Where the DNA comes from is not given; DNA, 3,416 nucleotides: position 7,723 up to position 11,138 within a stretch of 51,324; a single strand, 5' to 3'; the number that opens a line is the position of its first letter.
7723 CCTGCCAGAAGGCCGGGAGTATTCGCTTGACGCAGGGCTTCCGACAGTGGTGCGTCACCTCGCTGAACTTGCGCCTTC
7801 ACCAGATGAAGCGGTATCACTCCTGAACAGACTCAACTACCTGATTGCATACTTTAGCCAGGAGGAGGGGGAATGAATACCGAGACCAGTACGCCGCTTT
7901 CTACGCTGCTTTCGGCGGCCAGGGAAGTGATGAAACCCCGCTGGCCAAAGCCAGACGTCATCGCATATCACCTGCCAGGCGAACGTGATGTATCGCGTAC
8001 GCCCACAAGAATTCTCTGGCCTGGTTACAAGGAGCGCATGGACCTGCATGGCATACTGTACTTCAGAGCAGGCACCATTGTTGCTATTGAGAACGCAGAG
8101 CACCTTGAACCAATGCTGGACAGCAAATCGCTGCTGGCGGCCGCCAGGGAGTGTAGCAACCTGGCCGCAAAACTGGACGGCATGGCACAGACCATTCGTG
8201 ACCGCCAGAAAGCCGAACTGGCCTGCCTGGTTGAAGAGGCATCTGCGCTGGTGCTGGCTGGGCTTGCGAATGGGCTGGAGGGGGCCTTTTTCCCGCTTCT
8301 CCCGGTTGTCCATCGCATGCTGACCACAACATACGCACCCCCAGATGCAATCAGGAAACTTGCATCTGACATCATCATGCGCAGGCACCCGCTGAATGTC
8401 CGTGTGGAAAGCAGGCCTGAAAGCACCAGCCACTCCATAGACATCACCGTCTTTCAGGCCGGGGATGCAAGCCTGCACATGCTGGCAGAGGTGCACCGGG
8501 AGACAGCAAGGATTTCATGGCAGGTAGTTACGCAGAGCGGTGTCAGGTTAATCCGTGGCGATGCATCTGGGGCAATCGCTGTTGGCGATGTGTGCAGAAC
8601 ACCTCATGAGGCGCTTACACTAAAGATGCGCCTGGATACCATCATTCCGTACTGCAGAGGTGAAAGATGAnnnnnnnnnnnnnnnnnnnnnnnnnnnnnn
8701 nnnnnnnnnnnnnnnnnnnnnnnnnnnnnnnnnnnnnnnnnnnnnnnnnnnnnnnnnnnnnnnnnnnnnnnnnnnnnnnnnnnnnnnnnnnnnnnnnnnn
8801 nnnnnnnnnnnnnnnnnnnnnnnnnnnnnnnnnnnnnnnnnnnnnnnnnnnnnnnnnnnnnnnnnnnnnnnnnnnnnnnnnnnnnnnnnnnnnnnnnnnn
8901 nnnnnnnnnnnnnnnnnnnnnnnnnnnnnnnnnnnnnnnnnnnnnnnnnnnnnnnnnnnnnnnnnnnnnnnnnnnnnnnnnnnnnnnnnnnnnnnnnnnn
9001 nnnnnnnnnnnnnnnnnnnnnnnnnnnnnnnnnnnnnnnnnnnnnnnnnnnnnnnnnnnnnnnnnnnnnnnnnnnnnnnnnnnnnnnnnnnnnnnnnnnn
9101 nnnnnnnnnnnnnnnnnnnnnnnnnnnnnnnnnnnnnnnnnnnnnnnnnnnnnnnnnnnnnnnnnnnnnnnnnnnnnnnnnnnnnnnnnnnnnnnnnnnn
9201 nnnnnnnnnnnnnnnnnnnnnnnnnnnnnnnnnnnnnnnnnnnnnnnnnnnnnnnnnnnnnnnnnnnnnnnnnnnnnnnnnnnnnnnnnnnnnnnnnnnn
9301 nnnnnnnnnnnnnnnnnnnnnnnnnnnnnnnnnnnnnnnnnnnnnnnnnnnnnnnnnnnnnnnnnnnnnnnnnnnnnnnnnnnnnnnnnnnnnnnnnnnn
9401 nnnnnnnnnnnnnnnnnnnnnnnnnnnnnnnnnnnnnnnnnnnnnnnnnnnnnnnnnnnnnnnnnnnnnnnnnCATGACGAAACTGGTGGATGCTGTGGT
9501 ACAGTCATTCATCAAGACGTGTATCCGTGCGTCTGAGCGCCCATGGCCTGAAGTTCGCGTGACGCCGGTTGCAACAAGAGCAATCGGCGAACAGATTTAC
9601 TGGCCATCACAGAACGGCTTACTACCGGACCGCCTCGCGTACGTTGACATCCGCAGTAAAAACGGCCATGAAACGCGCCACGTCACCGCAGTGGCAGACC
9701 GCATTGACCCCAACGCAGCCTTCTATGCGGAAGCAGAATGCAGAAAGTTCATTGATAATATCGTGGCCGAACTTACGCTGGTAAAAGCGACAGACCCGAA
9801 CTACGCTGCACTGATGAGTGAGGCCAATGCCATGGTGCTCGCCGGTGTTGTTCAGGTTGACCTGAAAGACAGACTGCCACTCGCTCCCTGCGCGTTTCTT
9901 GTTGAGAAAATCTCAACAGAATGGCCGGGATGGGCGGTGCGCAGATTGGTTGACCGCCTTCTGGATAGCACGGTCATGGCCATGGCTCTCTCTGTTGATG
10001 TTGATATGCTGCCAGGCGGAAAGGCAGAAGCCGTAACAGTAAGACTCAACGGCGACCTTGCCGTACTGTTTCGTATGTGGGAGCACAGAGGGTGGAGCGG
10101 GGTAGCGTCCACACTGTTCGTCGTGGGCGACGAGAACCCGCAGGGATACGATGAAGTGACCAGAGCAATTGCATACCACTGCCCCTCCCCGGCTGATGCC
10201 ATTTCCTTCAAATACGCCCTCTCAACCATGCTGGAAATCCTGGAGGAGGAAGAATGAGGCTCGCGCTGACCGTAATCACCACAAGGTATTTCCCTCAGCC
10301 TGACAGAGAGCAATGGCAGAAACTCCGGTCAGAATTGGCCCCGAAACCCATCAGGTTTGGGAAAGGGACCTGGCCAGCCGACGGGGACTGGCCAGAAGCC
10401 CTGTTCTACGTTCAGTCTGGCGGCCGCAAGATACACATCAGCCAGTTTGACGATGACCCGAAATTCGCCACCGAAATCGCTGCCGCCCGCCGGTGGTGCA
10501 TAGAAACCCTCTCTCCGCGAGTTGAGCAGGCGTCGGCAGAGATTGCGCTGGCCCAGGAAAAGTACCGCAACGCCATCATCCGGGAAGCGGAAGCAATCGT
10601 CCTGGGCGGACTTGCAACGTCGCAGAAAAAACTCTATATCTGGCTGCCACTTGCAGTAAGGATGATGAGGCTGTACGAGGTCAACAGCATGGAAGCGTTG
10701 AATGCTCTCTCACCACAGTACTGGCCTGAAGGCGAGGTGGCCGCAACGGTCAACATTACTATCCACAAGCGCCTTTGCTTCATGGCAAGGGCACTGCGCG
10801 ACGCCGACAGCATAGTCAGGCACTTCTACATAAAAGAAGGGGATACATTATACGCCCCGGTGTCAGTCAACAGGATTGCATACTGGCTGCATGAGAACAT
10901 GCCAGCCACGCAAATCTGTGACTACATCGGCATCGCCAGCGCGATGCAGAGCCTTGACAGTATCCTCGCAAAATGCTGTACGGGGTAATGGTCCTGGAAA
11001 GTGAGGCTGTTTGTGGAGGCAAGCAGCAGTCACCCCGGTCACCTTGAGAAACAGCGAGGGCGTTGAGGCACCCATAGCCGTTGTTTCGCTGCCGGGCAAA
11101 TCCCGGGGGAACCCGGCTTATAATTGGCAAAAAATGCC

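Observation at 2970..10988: Ten consecutive, translationally coupled paralogues of an unrecognised ~260-aa 'WP-motif' family fill 8 kb (about 16% of the genome)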

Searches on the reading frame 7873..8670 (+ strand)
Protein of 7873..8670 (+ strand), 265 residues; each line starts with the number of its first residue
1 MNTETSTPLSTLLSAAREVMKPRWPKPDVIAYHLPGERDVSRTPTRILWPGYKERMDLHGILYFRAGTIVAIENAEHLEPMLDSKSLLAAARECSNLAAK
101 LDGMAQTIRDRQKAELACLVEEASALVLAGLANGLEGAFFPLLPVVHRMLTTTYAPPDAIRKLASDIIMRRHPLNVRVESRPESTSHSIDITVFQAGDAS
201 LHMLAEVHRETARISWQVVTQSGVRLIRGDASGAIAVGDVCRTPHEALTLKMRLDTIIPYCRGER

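Call 4: search_protein_families(library=pfam, proteins=[window:7873-8670:+], max_evalue=1)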
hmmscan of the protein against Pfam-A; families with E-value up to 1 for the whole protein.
window:7873-8670:+ (265 aa): 0 families

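Call 5: search_protein_families(library=phrogs, proteins=[window:7873-8670:+], max_evalue=1)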
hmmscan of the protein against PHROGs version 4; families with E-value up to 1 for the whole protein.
window:7873-8670:+ (265 aa): 1 family
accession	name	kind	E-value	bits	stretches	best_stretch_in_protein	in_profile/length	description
phrog_26159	-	unknown function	0.4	12.3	1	40-76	45-81/93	-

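Call 23: search_protein_families(library=padloc, proteins=[window:7873-8670:+], max_evalue=1)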
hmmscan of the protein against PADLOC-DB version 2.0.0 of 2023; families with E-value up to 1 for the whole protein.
window:7873-8670:+ (265 aa): 0 families

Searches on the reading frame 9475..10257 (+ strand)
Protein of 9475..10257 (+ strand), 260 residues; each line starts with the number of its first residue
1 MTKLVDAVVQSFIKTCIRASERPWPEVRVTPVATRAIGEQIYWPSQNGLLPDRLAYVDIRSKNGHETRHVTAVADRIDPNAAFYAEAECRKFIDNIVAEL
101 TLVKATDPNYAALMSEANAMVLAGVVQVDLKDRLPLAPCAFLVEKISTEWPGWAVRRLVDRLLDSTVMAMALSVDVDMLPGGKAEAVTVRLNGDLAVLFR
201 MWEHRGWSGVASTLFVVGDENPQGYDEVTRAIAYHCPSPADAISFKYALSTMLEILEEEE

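Call 4: search_protein_families(library=pfam, proteins=[window:9475-10257:+], max_evalue=1)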
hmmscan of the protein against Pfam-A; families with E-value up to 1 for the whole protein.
window:9475-10257:+ (260 aa): 0 families

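Call 5: search_protein_families(library=phrogs, proteins=[window:9475-10257:+], max_evalue=1)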
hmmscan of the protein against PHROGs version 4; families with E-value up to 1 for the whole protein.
window:9475-10257:+ (260 aa): 0 families

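Call 22: search_solved_structures(query=A2, max_evalue=10)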
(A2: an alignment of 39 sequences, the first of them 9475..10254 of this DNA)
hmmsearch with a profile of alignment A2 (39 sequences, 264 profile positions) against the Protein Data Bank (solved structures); distinct sequences matched with E-value up to 10: 4.
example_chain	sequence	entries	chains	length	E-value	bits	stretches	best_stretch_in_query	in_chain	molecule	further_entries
9nl2_A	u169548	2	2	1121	0.12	15.2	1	61-167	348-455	R2 retrotransposon protein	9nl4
8ek4_A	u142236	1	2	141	0.19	14.6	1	71-148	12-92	Ice-binding protein TIP-99a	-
6e6a_B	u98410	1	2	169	0.21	14.5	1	56-149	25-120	Inclusion membrane protein A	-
1xfk_A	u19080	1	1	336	1.2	12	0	74-103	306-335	Formimidoylglutamase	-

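Call 23: search_protein_families(library=padloc, proteins=[window:9475-10257:+], max_evalue=1)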
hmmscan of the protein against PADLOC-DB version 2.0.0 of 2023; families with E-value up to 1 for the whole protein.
window:9475-10257:+ (260 aa): 0 families

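Call 26: predict_structure(alignment_id=A2)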
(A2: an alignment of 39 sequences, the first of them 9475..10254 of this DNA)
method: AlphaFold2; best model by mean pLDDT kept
length: 260 residues; sequences in the alignment: 39
mean_pLDDT: 94.4   pTM: 0.87
mean pLDDT of the five models: 94.4, 94.2, 93.7, 93.3, 92.5
residues with pLDDT >= 90: 237; 70-90: 18; 50-70: 5; < 50: 0
segments of 3 or more residues with pLDDT < 50: none
pLDDT, mean of each block of 10 residues (from residue 1): 93 97 94 96 95 96 94 97 97 96 98 98 92 96 97 96 78 92 94 96 89 96 95 97 96 90
secondary structure, 60 per line:
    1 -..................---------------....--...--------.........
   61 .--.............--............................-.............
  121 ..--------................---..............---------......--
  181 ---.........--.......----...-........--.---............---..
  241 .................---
elements in order: H2-19 E35-38 E41-43 H52-55 E56-61 E64-69 H70-76 H79-106 H108-122 H131-146 H152-163 E173-178 E184-192 E195-201 E210-217 H224-235 H239-257

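Call 28: fold_search(model_id=the predicted structure, library=pdb)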
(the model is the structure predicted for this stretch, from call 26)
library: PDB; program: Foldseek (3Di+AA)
matches with E <= 10: 527; with E <= 0.001: 0
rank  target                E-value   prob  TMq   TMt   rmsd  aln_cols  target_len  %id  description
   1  1kfq_A                6.5e-02  0.57  0.22  0.12   7.6       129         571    9  Crystal Structure of Exocytosis-Sensitive Phosphoprotein, pp63/parafusin (Phosphoglucomutse) from Paramecium. OPEN FOR (released 2002-01-16)
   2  6d3g_D                2.0e-01  0.04  0.13  0.12  19.0       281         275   11  PER-2 class A extended-spectrum beta-lactamase crystal structure in complex with avibactam at 2.4 Angstrom resolution (released 2019-04-24)
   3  6x88_A                3.0e-01  0.08  0.17  0.14  13.6       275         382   10  PDE6 chicken GAF domain (released 2020-11-04)
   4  11hy                  3.0e-01  0.06  0.13  0.17  17.6       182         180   12  Crystal Structure of an exported phospholipid binding protein from Bordetella pertussis in complex with Di-palmitoyl-3-s (released 2026-03-11)
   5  5lly_A                3.0e-01  0.04  0.13  0.09  19.5       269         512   10  Photosensory Module of Bacteriophytochrome linked Diguanylyl Cyclase from Idiomarina species A28L (released 2017-03-15)
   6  4qg5_A                3.3e-01  0.21  0.21  0.12   8.8       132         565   10  Crystal structure of phosphoglucomutase from Leishmania major at 3.5 angstrom resolution (released 2015-05-27)
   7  3ibj_B                3.5e-01  0.05  0.15  0.08  16.0       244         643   11  X-ray structure of PDE2A (released 2009-10-27)
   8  5llw_A                4.0e-01  0.04  0.13  0.08  19.0       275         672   10  Bacteriophytochrome activated diguanylyl cyclase from Idiomarina species A28L (released 2017-03-15)
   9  7q05_F                4.7e-01  0.04  0.13  0.10  13.0       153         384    6  Crystal structure of TPADO in complex with TPA (released 2022-03-30)
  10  9emn_B                4.7e-01  0.03  0.09  0.06  13.8        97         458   14  Glucose-6-phosphate dehydrogenase (G6PDH) from Synechocystis sp. PCC 6803 (released 2024-12-18)
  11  5xqi_B                5.0e-01  0.03  0.14  0.14  20.6       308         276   12  Crystal structure of full-length human Rogdi (released 2017-07-12)
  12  5lly_C                5.3e-01  0.03  0.13  0.09  19.1       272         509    9  Photosensory Module of Bacteriophytochrome linked Diguanylyl Cyclase from Idiomarina species A28L (released 2017-03-15)
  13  9z0x_B                5.3e-01  0.03  0.09  0.08  13.9       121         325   12  Crystal structure of Neisseria gonorrhoeae penicillin-binding protein 2 from strain FA19 containing seven resistance m (released 2026-03-04)
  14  5lly_B                5.7e-01  0.04  0.14  0.09  19.1       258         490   11  Photosensory Module of Bacteriophytochrome linked Diguanylyl Cyclase from Idiomarina species A28L (released 2017-03-15)
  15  2nn5                  6.0e-01  0.10  0.16  0.22  14.7       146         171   11  Structure of Conserved Protein of Unknown Function EF2215 from Enterococcus faecalis (released 2006-11-21)
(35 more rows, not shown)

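Call 30: fold_search(model_id=the predicted structure, library=viral)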
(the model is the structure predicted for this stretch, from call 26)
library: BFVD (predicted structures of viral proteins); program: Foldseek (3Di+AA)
matches with E <= 10: 581; with E <= 0.001: 0
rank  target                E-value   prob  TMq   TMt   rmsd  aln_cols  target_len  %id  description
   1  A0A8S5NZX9            3.2e-02  0.11  0.16  0.12  18.5       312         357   13  Uncharacterized protein [Myoviridae sp. ctLnO19]
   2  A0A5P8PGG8            6.4e-02  0.33  0.17  0.29  13.2       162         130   14  (no name in the UniProt tables at hand)
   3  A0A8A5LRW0            6.4e-02  0.07  0.12  0.09  20.5       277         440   13  Uncharacterized protein [Arthrobacter phage Prairie]
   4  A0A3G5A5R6            8.6e-02  0.14  0.15  0.22  14.0       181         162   13  Uncharacterized protein [Hyperionvirus sp.]
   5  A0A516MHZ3            1.0e-01  0.47  0.17  0.27  13.6       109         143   11  (no name in the UniProt tables at hand)
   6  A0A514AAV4            1.1e-01  0.66  0.21  0.26   7.4       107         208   13  Uncharacterized protein [Bacillus phage Karezi]
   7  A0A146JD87            1.1e-01  0.08  0.15  0.15  19.2       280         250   11  (no name in the UniProt tables at hand)
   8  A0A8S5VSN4            1.1e-01  0.08  0.13  0.15  19.0       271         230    9  (no name in the UniProt tables at hand)
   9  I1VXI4                1.2e-01  0.07  0.11  0.12  13.9       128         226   14  (no name in the UniProt tables at hand)
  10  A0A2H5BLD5            1.4e-01  0.09  0.17  0.14  18.5       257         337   17  Uncharacterized protein [Streptomyces phage AbbeyMikolon]
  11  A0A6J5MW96            1.7e-01  0.09  0.14  0.20  16.4       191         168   17  Uncharacterized protein [uncultured Caudovirales phage]
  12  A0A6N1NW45            1.7e-01  0.05  0.13  0.09  17.9       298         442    8  Uncharacterized protein [Tupanvirus soda lake]
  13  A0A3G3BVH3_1          1.9e-01  0.08  0.14  0.04  20.8       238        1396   13  Tail tape measure protein [Bacillus phage vB_BcoS-136]
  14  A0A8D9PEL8            2.3e-01  0.10  0.14  0.18  17.9       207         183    8  Uncharacterized protein [Bacteriophage sp.]
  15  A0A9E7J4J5            2.3e-01  0.08  0.11  0.18  14.4       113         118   13  (no name in the UniProt tables at hand)
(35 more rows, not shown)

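Call 56: search_protein_families(library=pfam, alignment_id=A2, max_evalue=5)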
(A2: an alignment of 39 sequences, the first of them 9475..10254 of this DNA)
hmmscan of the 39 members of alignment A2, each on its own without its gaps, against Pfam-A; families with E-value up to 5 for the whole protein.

A. member 1, window:9475-10254:+ (260 aa): 0 families

B. families by the number of members that match (of 39 scanned): 15 families
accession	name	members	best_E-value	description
PF05400.18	FliT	1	0.027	Flagellar protein FliT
PF19971.4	TCAD2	1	0.038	Ternary complex associated domain 2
PF19873.4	DUF6346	1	0.093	Family of unknown function (DUF6346)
PF10768.14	FliX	1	0.11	Class II flagellar assembly regulator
PF24117.1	DUF7391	1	0.11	Family of unknown function (DUF7391)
PF03829.18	PTSIIA_gutA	1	0.12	PTS system glucitol/sorbitol-specific IIA component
PF02136.26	NTF2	1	0.13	Nuclear transport factor 2 (NTF2) domain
PF25330.1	C2_nem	1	0.14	Nematode specific C2 domain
PF24472.1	ARM_KDM8_N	1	0.16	KDM8-like, N-terminal ARM repeats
PF10443.15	RNA12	1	0.17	RNA12 protein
PF13618.11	Gluconate_2-dh3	1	0.17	Gluconate 2-dehydrogenase subunit 3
PF00339.34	Arrestin_N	1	0.21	Arrestin (or S-antigen), N-terminal domain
PF18134.7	AGS_C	1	0.26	Adenylyl/Guanylyl and SMODS C-terminal sensor domain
PF15531.11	Ntox27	1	0.27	Bacterial toxin 27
PF18005.6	eIF3m_C_helix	1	0.39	eIF3 subunit M, C-terminal helix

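Call 81: search_protein_families(library=ncbifam, proteins=[window:9475-10257:+], max_evalue=0.01)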
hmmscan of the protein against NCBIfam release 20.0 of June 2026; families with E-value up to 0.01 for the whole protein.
window:9475-10257:+ (260 aa): 0 families

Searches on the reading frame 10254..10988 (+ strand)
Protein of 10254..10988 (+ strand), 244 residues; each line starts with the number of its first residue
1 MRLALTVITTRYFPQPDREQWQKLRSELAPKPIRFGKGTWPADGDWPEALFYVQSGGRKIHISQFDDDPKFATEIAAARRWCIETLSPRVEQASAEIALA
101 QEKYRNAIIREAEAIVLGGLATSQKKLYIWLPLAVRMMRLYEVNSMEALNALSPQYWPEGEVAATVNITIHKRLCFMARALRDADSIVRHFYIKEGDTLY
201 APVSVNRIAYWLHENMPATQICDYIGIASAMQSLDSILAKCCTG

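Call 4: search_protein_families(library=pfam, proteins=[window:10254-10988:+], max_evalue=1)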
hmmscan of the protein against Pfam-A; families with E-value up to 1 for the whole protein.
window:10254-10988:+ (244 aa): 0 families

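Call 5: search_protein_families(library=phrogs, proteins=[window:10254-10988:+], max_evalue=1)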
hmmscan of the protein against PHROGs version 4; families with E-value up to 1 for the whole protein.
window:10254-10988:+ (244 aa): 2 families
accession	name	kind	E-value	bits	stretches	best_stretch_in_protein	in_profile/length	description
phrog_15729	-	tail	0.23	12.7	1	67-96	38-67/93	baseplate protein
phrog_26186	-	unknown function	0.25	12.4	0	183-215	25-54/62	-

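Call 23: search_protein_families(library=padloc, proteins=[window:10254-10988:+], max_evalue=1)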
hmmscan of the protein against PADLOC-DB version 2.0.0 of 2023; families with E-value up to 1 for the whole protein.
window:10254-10988:+ (244 aa): 0 families
